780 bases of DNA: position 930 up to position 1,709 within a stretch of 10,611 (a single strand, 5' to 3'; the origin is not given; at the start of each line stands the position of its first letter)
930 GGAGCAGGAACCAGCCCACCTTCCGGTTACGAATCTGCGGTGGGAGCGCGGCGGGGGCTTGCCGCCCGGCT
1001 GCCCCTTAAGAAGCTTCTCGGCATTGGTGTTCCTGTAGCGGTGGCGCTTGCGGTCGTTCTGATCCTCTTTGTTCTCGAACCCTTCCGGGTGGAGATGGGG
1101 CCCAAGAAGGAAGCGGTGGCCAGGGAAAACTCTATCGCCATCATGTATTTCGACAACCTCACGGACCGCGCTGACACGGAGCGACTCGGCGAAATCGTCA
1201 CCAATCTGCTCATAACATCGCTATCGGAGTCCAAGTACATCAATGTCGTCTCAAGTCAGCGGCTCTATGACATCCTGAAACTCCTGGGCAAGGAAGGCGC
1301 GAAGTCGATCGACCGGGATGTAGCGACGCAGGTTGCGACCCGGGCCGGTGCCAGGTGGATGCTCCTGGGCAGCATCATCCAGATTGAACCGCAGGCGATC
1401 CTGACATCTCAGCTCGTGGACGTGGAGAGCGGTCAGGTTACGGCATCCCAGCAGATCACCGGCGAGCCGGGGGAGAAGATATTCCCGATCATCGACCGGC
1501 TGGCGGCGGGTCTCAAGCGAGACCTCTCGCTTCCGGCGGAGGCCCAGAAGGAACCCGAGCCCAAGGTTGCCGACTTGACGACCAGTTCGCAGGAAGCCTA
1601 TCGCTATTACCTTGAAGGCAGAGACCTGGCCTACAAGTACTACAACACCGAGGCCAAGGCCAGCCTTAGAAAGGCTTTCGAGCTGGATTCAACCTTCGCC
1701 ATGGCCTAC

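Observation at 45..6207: Tandem pair of receptor-type Ser/Thr kinases (kinase, TM, juxtamembrane module, TPR) with mosaic conservation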

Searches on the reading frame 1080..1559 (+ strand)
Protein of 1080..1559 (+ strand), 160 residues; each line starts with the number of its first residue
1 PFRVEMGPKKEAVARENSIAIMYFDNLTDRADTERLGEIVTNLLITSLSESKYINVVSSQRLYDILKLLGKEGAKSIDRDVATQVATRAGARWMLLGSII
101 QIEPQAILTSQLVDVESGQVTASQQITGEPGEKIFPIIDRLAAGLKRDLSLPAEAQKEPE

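Call 51: predict_structure(alignment_id=A2)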
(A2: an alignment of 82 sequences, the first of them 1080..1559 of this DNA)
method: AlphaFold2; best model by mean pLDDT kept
length: 160 residues; sequences in the alignment: 82
mean_pLDDT: 82.7   pTM: 0.77
mean pLDDT of the five models: 82.7, 73.0, 69.6, 64.3, 62.7
residues with pLDDT >= 90: 72; 70-90: 60; 50-70: 17; < 50: 11
segments of 3 or more residues with pLDDT < 50: 1-11
pLDDT, mean of each block of 10 residues (from residue 1): 35 72 90 90 90 86 90 76 91 93 92 91 91 90 81 65
secondary structure, 60 per line:
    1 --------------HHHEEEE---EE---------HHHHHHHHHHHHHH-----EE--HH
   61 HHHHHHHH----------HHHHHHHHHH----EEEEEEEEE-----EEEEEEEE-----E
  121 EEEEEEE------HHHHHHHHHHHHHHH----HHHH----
elements in order: E18-21 H36-49 H59-68 H79-88 E93-101 E107-114 E120-127 H134-148 H153-156
